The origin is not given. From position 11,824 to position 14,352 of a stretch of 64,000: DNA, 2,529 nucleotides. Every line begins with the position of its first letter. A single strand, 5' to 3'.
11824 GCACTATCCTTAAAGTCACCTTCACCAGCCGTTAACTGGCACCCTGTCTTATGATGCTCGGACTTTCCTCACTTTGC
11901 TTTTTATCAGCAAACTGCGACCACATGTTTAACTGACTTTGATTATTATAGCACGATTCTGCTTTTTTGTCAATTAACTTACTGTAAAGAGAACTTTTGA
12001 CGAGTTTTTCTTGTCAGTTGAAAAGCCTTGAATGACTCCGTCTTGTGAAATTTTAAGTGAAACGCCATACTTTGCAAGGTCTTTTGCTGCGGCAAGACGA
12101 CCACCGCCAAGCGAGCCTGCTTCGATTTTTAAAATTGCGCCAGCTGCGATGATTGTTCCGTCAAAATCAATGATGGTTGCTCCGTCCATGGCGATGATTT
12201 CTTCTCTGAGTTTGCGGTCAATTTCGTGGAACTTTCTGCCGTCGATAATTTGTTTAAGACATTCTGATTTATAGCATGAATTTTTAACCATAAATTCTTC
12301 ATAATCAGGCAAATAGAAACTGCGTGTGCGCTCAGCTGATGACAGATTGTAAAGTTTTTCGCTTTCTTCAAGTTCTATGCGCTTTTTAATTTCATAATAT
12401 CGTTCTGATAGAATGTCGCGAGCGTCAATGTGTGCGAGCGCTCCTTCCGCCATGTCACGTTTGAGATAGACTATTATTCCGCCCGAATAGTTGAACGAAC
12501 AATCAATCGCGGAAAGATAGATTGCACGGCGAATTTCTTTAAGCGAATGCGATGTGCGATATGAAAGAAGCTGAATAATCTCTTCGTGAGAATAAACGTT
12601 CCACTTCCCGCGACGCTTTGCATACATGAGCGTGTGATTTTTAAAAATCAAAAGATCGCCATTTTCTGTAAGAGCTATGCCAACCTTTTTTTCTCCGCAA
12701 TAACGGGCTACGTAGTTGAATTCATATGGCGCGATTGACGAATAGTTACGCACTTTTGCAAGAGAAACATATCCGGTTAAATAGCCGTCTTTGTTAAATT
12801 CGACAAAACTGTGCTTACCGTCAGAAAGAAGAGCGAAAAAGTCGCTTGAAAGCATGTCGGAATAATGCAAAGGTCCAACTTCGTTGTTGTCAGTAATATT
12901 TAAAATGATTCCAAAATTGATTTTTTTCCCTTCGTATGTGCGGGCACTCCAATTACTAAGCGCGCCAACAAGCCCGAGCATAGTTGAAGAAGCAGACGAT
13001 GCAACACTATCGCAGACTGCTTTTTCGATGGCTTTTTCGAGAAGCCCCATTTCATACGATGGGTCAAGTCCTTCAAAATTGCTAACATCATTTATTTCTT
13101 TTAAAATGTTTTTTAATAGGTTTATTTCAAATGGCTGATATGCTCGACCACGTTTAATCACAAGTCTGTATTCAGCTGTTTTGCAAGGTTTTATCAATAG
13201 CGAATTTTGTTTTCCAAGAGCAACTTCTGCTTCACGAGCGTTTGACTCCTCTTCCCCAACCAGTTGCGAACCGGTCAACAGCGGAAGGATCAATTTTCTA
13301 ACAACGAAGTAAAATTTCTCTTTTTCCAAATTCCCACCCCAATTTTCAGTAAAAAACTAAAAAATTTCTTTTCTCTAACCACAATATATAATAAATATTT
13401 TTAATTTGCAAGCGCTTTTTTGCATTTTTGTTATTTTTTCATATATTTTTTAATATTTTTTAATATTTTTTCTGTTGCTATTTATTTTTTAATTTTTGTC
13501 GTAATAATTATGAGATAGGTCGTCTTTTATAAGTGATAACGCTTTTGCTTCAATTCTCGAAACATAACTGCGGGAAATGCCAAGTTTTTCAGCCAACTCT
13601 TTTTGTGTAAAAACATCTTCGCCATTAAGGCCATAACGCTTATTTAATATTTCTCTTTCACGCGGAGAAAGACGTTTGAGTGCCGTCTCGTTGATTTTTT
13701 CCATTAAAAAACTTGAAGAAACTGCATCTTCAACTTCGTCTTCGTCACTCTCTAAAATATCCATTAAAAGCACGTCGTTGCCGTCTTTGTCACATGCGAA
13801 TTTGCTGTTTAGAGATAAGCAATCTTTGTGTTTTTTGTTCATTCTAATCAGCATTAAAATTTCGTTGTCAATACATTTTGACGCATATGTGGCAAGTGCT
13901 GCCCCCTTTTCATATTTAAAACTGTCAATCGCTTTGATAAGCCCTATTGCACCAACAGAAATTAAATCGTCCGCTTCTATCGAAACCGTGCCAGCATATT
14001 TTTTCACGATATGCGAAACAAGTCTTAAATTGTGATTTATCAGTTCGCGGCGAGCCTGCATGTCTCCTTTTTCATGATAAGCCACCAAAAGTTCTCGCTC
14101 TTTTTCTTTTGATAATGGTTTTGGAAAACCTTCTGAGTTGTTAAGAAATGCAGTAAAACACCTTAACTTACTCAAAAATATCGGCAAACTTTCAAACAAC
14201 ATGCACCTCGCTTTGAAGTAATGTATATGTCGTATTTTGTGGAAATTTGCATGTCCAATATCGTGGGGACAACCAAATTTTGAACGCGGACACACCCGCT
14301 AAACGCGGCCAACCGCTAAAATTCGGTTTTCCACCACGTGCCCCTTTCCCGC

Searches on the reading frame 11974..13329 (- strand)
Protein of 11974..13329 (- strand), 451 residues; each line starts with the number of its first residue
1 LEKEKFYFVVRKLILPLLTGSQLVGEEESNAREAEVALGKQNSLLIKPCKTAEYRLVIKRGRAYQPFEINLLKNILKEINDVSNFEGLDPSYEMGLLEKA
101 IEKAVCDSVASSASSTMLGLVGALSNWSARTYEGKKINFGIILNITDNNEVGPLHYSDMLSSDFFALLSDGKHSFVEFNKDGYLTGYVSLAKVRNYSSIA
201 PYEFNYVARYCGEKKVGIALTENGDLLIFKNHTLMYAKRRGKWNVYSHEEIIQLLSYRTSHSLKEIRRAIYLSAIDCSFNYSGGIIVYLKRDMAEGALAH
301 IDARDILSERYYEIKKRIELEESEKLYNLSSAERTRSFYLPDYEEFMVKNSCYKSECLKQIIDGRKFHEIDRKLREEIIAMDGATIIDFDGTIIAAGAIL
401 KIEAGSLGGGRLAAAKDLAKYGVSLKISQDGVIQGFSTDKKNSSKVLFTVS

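Call 8: search_protein_families(library=pfam, proteins=[window:11974-13329:-])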
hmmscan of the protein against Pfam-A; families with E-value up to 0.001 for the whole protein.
window:11974-13329:- (451 aa): 0 families

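Call 54: search_protein_families(library=pfam, proteins=[window:11974-13329:-], max_evalue=0.01)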
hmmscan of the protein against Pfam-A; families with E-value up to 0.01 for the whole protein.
window:11974-13329:- (451 aa): 0 families

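Call 88: search_protein_families(library=padloc, proteins=[window:11974-13329:-], max_evalue=0.001)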
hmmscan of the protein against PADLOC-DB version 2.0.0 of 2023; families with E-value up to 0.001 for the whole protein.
window:11974-13329:- (451 aa): 0 families

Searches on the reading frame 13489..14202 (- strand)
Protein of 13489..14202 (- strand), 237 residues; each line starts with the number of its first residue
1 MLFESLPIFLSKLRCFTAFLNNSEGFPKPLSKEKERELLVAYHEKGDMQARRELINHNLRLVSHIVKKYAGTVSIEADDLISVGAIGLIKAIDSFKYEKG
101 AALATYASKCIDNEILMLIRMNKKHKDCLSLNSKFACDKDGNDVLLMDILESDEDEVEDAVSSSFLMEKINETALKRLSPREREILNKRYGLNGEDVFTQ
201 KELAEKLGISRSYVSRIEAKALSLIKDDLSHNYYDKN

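Call 8: search_protein_families(library=pfam, proteins=[window:13489-14202:-])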
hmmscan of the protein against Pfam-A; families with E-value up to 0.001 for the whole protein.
window:13489-14202:- (237 aa): 5 families
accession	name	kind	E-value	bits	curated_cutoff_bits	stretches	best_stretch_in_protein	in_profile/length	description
PF04545.22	Sigma70_r4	-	7.4e-15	54.6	24.1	1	174-225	1-48/50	Sigma-70, region 4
PF04542.20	Sigma70_r2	-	8.8e-15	54.7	24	1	54-123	1-69/71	Sigma-70 region 2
PF01381.28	HTH_3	-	5.1e-07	30.1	23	1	199-219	11-31/55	Helix-turn-helix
PF13560.12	HTH_31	-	0.00043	21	27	0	199-219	16-36/64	Helix-turn-helix domain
PF08281.18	Sigma70_r4_2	-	0.00057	19.9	25.7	0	173-212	6-41/54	Sigma-70, region 4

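Call 42: find_homologous_proteins(query=window:13489-14202:-, max_evalue=1e-40)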
Query window:13489-14202:- (237 aa): 7747 proteins with E <= 1e-40 among 8000 candidates; the best 120 are listed.
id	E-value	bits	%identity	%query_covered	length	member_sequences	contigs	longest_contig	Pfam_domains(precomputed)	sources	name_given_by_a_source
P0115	2.7e-146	503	99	100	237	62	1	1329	PF01381.29,PF04545.23,PF04542.21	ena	-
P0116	1.2e-136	471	93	99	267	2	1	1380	PF01381.29,PF04545.23,PF04542.21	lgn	-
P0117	2.5e-125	434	86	100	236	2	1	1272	PF01381.29,PF04545.23,PF04542.21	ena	-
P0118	2.6e-124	431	84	99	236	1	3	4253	PF01381.29,PF04545.23,PF04542.21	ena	-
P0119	5.5e-124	430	85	100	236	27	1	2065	PF01381.29,PF04545.23,PF04542.21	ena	-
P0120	2.4e-123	428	84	100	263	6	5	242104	PF01381.29,PF04545.23,PF04542.21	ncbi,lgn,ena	-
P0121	6.0e-123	427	84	99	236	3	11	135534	PF01381.29,PF04545.23,PF04542.21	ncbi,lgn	-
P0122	2.1e-120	418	83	99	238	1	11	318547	PF01381.29,PF04545.23,PF04542.21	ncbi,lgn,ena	-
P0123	4.9e-120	417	83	99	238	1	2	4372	PF01381.29,PF04545.23,PF04542.21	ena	-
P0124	7.0e-120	417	83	99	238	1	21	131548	PF01381.29,PF04545.23,PF04542.21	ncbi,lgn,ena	-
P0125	1.5e-119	415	82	99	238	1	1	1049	PF01381.29,PF04545.23,PF04542.21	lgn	-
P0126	2.1e-119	415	81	100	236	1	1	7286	PF01381.29,PF04545.23,PF04542.21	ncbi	-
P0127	8.7e-119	413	82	99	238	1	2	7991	PF01381.29,PF04545.23,PF04542.21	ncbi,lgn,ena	-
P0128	9.3e-119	413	82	99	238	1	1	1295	PF01381.29,PF04545.23,PF04542.21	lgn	-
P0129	8.1e-117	407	81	99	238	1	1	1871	PF01381.29,PF04545.23,PF04542.21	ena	-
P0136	3.5e-115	401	78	100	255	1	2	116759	PF01381.29,PF04545.23,PF04542.21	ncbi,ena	-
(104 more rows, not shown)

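Call 43: find_encoding_contigs(protein=P0120, flank=2500, max_places=3)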
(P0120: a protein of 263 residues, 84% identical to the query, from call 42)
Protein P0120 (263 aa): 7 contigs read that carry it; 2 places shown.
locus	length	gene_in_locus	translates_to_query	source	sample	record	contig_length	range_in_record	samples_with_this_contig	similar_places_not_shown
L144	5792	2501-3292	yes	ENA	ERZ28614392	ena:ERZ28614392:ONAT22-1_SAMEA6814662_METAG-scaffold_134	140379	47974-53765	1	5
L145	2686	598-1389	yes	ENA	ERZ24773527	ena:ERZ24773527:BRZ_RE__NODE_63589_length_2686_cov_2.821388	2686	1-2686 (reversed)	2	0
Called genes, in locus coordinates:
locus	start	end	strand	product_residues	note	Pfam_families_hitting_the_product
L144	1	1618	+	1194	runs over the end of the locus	PF02463:SMC_N, PF13175:AAA_15, PF13304:AAA_21 (weak), PF13476:AAA_23, PF13555:AAA_29 (faint), PF06470:SMC_hinge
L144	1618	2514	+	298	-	PF13401:AAA_22 (faint), PF02881:SRP54_N, PF00448:SRP54, PF01656:CbiA (faint), PF13604:AAA_30 (weak), PF13207:AAA_17 (weak)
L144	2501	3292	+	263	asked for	PF04542:Sigma70_r2, PF04545:Sigma70_r4, PF01381:HTH_3 (weak)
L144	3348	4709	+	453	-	-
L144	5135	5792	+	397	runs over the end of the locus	-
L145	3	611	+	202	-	?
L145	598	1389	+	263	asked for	PF04542:Sigma70_r2, PF04545:Sigma70_r4, PF01381:HTH_3 (weak)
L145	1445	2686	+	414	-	?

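Call 44: find_encoding_contigs(protein=P0136, flank=2500, max_places=2)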
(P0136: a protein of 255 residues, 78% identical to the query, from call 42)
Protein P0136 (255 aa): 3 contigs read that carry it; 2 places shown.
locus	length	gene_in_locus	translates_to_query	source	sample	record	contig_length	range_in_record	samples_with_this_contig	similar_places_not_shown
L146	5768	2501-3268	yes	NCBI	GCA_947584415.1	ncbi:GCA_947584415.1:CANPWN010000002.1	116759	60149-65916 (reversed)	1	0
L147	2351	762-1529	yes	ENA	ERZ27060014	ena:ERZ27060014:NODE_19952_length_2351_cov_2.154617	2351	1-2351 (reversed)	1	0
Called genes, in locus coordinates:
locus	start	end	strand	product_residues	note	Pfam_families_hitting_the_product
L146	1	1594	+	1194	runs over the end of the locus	PF02463:SMC_N, PF13175:AAA_15, PF13304:AAA_21 (weak), PF13476:AAA_23 (weak), PF13555:AAA_29 (faint), PF24161:CCDC39 (faint), PF06470:SMC_hinge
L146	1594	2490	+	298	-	PF02881:SRP54_N, PF13245:AAA_19 (faint), PF13401:AAA_22 (weak), PF13604:AAA_30 (weak), PF00448:SRP54, PF01656:CbiA (weak)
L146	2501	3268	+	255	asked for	PF04542:Sigma70_r2, PF04545:Sigma70_r4, PF01381:HTH_3 (weak)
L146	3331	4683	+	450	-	-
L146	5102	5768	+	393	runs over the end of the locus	-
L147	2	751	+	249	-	?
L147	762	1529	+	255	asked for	PF04542:Sigma70_r2, PF04545:Sigma70_r4, PF01381:HTH_3 (weak)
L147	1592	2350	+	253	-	?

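Call 45: find_encoding_contigs(protein=P0122, flank=2500, max_places=3)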
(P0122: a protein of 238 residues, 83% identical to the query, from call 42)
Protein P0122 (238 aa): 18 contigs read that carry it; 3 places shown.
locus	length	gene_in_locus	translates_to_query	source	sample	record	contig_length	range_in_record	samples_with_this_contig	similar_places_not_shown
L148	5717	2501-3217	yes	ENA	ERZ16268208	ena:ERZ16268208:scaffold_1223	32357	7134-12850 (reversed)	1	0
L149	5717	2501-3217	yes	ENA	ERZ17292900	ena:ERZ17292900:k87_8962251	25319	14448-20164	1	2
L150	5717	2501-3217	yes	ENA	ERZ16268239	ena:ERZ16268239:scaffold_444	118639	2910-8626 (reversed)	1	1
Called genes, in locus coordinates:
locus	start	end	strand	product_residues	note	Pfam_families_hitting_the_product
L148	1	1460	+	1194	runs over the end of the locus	PF02463:SMC_N, PF13175:AAA_15, PF13304:AAA_21 (weak), PF13476:AAA_23, PF13555:AAA_29 (faint), PF06470:SMC_hinge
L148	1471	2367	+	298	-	PF02881:SRP54_N, PF13604:AAA_30 (weak), PF00448:SRP54, PF01656:CbiA (weak), PF13401:AAA_22 (weak), PF13207:AAA_17 (faint)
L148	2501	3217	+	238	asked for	PF04542:Sigma70_r2, PF04545:Sigma70_r4, PF01381:HTH_3 (weak)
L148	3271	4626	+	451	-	-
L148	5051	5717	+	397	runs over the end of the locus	-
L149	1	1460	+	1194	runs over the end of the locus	PF02463:SMC_N, PF13175:AAA_15, PF13304:AAA_21 (weak), PF13476:AAA_23, PF13555:AAA_29 (faint), PF06470:SMC_hinge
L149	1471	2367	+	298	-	PF02881:SRP54_N, PF13604:AAA_30 (weak), PF00448:SRP54, PF01656:CbiA (weak), PF13401:AAA_22 (weak), PF13207:AAA_17 (faint)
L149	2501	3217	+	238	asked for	PF04542:Sigma70_r2, PF04545:Sigma70_r4, PF01381:HTH_3 (weak)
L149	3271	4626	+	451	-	-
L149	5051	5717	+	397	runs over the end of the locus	-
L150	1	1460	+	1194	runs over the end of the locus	PF02463:SMC_N, PF13175:AAA_15, PF13304:AAA_21 (weak), PF13476:AAA_23, PF13555:AAA_29 (faint), PF06470:SMC_hinge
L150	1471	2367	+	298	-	PF02881:SRP54_N, PF13604:AAA_30 (weak), PF00448:SRP54, PF01656:CbiA (weak), PF13401:AAA_22 (weak), PF13207:AAA_17 (faint)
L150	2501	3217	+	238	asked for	PF04542:Sigma70_r2, PF04545:Sigma70_r4, PF01381:HTH_3 (weak)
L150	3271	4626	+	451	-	-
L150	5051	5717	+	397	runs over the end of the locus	-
